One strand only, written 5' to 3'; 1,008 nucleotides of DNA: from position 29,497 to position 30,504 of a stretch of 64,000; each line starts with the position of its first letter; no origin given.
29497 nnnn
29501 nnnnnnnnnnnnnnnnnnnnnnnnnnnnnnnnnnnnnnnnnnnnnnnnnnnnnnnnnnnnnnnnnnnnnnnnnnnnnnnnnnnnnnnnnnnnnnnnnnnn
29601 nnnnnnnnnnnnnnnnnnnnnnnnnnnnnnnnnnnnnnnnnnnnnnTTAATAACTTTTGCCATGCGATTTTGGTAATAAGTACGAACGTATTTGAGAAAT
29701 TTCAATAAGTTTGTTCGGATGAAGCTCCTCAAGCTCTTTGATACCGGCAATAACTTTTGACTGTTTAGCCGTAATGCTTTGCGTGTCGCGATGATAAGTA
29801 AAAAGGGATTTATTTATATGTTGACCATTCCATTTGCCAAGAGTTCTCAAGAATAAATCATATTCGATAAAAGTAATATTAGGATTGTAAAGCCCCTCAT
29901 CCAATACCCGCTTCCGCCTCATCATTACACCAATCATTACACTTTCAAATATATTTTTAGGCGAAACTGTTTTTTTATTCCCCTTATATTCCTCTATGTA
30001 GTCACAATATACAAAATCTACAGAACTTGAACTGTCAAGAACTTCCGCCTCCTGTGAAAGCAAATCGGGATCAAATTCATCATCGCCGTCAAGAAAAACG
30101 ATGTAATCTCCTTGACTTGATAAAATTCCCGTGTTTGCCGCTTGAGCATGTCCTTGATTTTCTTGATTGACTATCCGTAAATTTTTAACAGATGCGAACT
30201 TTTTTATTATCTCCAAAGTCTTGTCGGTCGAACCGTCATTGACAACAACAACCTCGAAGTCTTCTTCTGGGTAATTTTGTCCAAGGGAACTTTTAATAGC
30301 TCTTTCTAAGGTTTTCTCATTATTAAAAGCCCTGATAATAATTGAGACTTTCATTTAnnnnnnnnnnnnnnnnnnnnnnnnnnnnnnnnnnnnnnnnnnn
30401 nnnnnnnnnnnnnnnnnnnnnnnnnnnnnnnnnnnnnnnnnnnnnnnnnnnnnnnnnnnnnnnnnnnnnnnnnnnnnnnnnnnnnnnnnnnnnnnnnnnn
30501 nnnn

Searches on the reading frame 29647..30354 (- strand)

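Call 6: search_protein_families(library=pfam, proteins=[window:29647-30354:-], max_evalue=0.01)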
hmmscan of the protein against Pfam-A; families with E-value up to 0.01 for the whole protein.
window:29647-30354:- (235 aa): 5 families
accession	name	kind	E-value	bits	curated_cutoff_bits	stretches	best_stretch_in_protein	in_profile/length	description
PF00535.33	Glycos_transf_2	-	2.2e-31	109.5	23.3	1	4-134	1-130/168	Glycosyl transferase family 2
PF10111.15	Glyco_tranf_2_2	-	1.1e-12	48.4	27.3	1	4-107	1-107/276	Glycosyltransferase like family 2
PF13641.12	Glyco_tranf_2_3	-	5.8e-10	40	27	1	3-117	3-121/230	Glycosyltransferase like family 2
PF13704.12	Glyco_tranf_2_4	-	0.0017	19.3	27.5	1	35-92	22-82/98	Glycosyl transferase family 2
PF05315.17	ICEA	-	0.0044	17.1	24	1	5-67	69-131/218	ICEA Protein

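Call 32: search_protein_families(library=ncbifam, proteins=[window:29647-30354:-], max_evalue=0.001)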
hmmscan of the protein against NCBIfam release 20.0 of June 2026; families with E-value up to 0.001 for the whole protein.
window:29647-30354:- (235 aa): 29 families (the best 25 are shown)
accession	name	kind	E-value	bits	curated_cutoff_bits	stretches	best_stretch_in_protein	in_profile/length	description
NF007482.0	PRK10073.1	equivalog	9.3e-25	87.3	423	1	2-138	7-143/334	glycosyltransferase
NF041875.1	EPS_EpsD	equivalog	3.7e-24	85.7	370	1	3-109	1-107/325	exopolysaccharide biosynthesis glycosyltransferase EpsD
TIGR03937.1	PgaC_IcaA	equivalog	1.9e-21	76.5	422.3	1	2-99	46-143/407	poly-beta-1,6-N-acetyl-D-glucosamine synthase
NF047683.1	TeichurnBiosyTuaG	equivalog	1.2e-19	70.9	400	1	2-121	7-127/252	teichuronic acid biosynthesis protein TuaG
NF053739.1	GlytfEpsEBac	equivalog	2.2e-15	56.4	450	1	2-117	2-118/265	glycosyltransferase EpsE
TIGR03111.1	glyc2_xrt_Gpos1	hypoth_equivalog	3.5e-15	55.7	363.95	1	2-107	50-157/439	TIGR03111 family XrtG-associated glycosyltransferase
NF050050.1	ProtGlycPglI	equivalog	7.3e-14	51.8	500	1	2-108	3-110/306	GalNAc(5)-diNAcBac-PP-undecaprenol beta-1,3-glucosyltransferase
NF047588.1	GlcsyltransPgfSStrep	equivalog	9e-14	51.4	500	1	1-101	1-105/308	glycosyltransferase PgfS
TIGR04283.1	glyco_like_mftF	equivalog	3.3e-13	49.7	182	1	3-110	1-101/221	TIGR04283 family arsenosugar biosynthesis glycosyltransferase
NF007453.0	PRK10018.1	equivalog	4.9e-13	49.4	382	1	3-120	8-126/280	colanic acid biosynthesis glycosyltransferase WcaA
TIGR04017.1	WcaA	equivalog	1.6e-12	47.6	495.75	1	3-122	7-127/279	colanic acid biosynthesis glycosyltransferase WcaA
NF038302.1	EPS_HpsE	equivalog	2e-12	46.7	300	1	2-102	2-107/307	hormogonium polysaccharide biosynthesis glycosyltransferase HpsE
TIGR04009.1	wcaE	equivalog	2.2e-12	46.8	369.2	1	1-101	1-102/248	colanic acid biosynthesis glycosyltransferase WcaE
NF041394.1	GtaseAglG_Halo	equivalog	5.3e-12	45.6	440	1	1-146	1-144/304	glucosyl-dolichyl phosphate glucuronosyltransferase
TIGR03965.1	mycofact_glyco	equivalog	1.2e-11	44.2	280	1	2-96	75-169/467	mycofactocin biosynthesis glycosyltransferase MftF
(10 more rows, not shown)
